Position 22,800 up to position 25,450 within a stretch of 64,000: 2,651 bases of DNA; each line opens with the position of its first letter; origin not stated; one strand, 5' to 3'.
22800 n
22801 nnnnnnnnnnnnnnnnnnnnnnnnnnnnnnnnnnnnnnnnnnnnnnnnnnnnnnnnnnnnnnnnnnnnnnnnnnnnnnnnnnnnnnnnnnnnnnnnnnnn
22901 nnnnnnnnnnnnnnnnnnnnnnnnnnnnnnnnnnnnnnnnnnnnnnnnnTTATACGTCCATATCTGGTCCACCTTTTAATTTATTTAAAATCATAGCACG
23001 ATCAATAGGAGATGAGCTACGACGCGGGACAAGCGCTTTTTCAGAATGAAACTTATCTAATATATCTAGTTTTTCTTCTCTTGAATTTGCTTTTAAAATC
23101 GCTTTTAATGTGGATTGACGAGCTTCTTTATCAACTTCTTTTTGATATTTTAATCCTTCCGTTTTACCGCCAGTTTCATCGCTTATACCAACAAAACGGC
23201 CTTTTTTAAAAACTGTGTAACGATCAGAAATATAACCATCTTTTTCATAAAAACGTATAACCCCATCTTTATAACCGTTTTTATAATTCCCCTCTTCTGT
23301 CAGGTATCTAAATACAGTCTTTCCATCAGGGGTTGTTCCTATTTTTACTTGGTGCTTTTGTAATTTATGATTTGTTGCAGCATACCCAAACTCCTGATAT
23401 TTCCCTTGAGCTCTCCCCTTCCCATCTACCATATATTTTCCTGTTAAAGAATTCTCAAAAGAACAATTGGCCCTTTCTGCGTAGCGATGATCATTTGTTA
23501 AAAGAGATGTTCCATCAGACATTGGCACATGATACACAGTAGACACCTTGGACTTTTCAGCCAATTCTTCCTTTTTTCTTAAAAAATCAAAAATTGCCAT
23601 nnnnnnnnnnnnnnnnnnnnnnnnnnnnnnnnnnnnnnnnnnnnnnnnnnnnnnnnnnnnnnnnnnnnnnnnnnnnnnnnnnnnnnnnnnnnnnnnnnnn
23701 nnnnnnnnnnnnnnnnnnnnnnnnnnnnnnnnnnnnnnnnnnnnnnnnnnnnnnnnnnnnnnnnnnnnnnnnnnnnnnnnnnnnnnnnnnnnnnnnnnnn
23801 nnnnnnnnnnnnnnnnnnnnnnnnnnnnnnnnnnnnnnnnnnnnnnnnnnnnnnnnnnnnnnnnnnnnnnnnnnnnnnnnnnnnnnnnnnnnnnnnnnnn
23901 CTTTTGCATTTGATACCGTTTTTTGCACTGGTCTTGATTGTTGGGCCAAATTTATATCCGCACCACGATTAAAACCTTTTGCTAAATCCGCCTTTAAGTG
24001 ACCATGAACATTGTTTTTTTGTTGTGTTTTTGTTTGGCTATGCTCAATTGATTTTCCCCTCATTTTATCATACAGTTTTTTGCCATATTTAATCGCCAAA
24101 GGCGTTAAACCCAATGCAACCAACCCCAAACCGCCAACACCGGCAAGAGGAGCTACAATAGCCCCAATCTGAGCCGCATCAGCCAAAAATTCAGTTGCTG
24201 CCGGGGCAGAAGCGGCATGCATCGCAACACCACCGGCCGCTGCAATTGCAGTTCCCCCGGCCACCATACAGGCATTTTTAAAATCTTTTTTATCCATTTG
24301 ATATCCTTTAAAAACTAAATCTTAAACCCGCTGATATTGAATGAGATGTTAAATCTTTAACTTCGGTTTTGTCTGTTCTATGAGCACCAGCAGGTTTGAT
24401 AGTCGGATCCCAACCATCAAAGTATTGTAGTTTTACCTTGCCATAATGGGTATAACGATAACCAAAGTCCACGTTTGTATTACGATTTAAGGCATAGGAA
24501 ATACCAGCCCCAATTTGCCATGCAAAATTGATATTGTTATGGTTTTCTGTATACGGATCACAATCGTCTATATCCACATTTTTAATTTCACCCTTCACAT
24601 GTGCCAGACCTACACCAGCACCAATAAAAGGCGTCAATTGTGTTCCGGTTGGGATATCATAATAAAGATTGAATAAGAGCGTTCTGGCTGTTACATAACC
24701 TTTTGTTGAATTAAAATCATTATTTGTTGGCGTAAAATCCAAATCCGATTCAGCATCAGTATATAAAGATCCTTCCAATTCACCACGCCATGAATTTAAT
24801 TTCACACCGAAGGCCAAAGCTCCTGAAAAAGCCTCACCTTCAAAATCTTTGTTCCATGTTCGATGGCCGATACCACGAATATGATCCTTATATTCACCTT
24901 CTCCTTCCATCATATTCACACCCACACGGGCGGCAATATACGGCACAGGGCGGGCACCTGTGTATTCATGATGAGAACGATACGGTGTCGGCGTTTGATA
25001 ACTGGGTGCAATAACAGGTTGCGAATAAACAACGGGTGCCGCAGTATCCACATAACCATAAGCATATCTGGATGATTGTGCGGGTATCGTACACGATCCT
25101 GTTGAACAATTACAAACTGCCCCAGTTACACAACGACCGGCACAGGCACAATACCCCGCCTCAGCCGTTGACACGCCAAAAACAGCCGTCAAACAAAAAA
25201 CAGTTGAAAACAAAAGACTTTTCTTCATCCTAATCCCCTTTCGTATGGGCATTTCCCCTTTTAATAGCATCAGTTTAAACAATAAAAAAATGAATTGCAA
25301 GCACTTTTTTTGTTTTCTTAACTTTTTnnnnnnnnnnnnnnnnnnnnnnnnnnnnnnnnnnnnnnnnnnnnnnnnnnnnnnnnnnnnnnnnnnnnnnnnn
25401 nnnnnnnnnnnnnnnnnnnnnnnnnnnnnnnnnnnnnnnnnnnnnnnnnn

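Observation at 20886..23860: Duplicated ~240-nt leader/sRNA-like element with terminator hairpin and G8/G9 tract upstream of two unrelated genes flanking ettA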

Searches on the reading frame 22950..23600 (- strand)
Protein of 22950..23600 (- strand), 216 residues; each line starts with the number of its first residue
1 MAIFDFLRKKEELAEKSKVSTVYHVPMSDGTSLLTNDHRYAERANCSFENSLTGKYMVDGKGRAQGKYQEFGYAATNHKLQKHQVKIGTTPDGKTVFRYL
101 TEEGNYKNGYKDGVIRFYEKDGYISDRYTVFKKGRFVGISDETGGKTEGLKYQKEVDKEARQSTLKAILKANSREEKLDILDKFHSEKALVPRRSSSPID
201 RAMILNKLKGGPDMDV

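Call 6: search_protein_families(library=pfam, proteins=[window:22950-23600:-], max_evalue=0.01)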
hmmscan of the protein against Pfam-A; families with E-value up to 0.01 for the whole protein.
window:22950-23600:- (216 aa): 0 families

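Call 7: search_protein_families(library=ncbifam, proteins=[window:22950-23600:-], max_evalue=0.01)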
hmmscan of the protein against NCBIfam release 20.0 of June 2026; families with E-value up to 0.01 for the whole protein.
window:22950-23600:- (216 aa): 0 families

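Call 11: find_homologous_proteins(query=window:22950-23600:-)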
Query window:22950-23600:- (216 aa): 4 proteins with E <= 0.001 among 133 candidates.
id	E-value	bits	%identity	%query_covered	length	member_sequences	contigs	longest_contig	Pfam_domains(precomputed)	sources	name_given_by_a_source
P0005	1.2e-138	478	100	100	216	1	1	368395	-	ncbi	-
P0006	6.2e-114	397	86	100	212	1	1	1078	-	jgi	jgi:hypothetical protein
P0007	1.2e-36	145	40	76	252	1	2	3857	-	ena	-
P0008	2.9e-35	140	47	77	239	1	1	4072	-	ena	-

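Call 12: find_encoding_contigs(protein=P0005, flank=10000, max_places=3)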
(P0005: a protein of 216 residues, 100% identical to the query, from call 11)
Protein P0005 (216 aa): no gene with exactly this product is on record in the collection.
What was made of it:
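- Tried and rejected: Exact look-up of the window's 216-aa protein (call 12).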

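Call 18: find_encoding_contigs(protein=P0006, flank=5000, max_places=3)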
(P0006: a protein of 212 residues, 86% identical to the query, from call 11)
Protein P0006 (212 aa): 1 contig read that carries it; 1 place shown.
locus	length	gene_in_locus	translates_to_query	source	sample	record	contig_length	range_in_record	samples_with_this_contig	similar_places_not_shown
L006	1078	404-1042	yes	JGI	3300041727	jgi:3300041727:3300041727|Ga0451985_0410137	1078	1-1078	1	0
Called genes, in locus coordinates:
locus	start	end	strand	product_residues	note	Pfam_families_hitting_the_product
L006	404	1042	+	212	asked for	-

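Call 21: find_encoding_contigs(protein=P0007, flank=5000, max_places=3)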
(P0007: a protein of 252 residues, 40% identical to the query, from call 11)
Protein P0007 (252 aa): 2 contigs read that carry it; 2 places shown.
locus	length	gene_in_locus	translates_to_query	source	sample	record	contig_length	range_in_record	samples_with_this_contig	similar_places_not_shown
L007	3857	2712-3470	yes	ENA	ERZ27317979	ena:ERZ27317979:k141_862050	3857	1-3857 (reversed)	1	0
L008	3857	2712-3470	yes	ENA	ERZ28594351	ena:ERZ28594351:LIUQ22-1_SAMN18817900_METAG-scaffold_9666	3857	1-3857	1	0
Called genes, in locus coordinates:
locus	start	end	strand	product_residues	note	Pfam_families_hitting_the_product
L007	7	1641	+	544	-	PF00749:tRNA-synt_1c, PF19269:Anticodon_2 (weak)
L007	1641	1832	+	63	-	PF04102:SlyX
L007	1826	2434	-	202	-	PF01914:MarC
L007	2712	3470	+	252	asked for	-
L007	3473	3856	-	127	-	?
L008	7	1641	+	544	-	PF00749:tRNA-synt_1c, PF19269:Anticodon_2 (weak)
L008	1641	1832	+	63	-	PF04102:SlyX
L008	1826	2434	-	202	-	PF01914:MarC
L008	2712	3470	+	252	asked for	-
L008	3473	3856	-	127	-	?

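Call 22: find_encoding_contigs(protein=P0008, flank=5000, max_places=3)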
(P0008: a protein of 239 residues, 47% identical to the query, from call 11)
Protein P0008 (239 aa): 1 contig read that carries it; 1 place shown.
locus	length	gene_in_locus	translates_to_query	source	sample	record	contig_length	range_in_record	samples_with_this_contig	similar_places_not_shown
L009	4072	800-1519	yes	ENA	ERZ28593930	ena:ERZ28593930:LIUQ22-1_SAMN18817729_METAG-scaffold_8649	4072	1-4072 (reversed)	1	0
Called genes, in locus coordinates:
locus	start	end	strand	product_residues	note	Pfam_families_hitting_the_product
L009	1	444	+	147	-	?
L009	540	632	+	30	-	-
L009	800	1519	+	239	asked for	-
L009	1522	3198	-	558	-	PF00005:ABC_tran, PF00931:NB-ARC (faint), PF02463:SMC_N (faint), PF13476:AAA_23 (faint), PF13555:AAA_29 (faint), PF13238:AAA_18 (faint), PF12848:ABC_tran_Xtn, PF00005:ABC_tran, +1 more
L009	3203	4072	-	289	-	?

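Call 77: search_solved_structures(query=A5, max_evalue=1)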
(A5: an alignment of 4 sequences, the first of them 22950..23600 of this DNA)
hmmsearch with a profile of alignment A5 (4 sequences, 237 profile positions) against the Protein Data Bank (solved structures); distinct sequences matched with E-value up to 1: 14.
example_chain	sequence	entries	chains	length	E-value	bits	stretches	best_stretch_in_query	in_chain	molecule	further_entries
1h3i_A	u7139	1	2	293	3.9e-05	26.7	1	98-156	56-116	HISTONE H3 LYSINE 4 SPECIFIC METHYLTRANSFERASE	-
1mt6_A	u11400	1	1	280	5.1e-05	26.3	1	98-156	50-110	SET9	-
1n6c_A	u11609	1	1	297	0.00056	22.9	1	98-156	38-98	SET domain-containing protein 7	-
1muf_A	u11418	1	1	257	0.0042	20.1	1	98-156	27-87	SET9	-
5eg2_A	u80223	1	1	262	0.021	17.8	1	99-156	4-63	Histone-lysine N-methyltransferase SETD7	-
1xqh_A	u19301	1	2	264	0.049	16.6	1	99-156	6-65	Histone-lysine N-methyltransferase, H3 lysine-4 specific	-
1n6a_A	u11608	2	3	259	0.087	15.8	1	100-156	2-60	SET domain-containing protein 7 | HISTONE-LYSINE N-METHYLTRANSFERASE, H3 LYSINE-4 SPECIFIC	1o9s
9fqr_MS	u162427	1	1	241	0.12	15.3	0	98-151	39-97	MORN repeat-containing protein 3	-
4j7i_A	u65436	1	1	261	0.13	15.2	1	100-156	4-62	Histone-lysine N-methyltransferase SETD7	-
2f69_A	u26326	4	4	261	0.13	15.2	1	100-156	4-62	Histone-lysine N-methyltransferase, H3 lysine-4 specific SET7 | Histone-lysine N-methyltransferase SETD7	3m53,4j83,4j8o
4j7f_A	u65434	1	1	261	0.13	15.2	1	100-156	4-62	Histone-lysine N-methyltransferase SETD7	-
3m54_A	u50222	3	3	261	0.13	15.2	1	100-156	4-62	Histone-lysine N-methyltransferase SETD7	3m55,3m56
3m57_A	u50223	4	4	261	0.13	15.2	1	100-156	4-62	Histone-lysine N-methyltransferase SETD7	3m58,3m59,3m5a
4e47_A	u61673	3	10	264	0.18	14.8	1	100-156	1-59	Histone-lysine N-methyltransferase SETD7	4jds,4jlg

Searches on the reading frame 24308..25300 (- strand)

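Call 6: search_protein_families(library=pfam, proteins=[window:24308-25300:-], max_evalue=0.01)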
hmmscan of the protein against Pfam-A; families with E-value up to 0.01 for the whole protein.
window:24308-25300:- (330 aa): 4 families
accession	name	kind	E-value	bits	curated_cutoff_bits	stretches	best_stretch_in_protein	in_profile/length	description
PF13505.12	OMP_b-brl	-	3.4e-12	47.3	28.7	1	165-328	51-175/175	Outer membrane protein beta-barrel domain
PF01617.23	Surface_Ag_2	-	4e-10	40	22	1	202-330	132-247/247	Surface antigen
PF02462.21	Opacity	-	2.1e-08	34.7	21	1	200-292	24-111/126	Opacity family porin protein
PF09411.16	PagL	-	0.00011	22.8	23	1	203-286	41-114/136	Lipid A 3-O-deacylase (PagL)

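Call 7: search_protein_families(library=ncbifam, proteins=[window:24308-25300:-], max_evalue=0.01)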
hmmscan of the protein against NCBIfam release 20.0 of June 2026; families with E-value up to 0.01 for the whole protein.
window:24308-25300:- (330 aa): 3 families
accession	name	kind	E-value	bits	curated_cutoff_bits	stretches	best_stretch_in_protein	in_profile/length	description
NF052636.1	Rick_Adr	subfamily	1.2e-18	67.6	210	1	197-329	100-223/224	adhesin Adr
NF052316.1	T9SS_PorG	equivalog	5.9e-05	22.9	130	1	214-284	92-161/209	type IX secretion system protein PorG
NF011777.0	PRK15240.1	equivalog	0.0078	15.9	258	0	224-292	111-175/185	resistance to complement killing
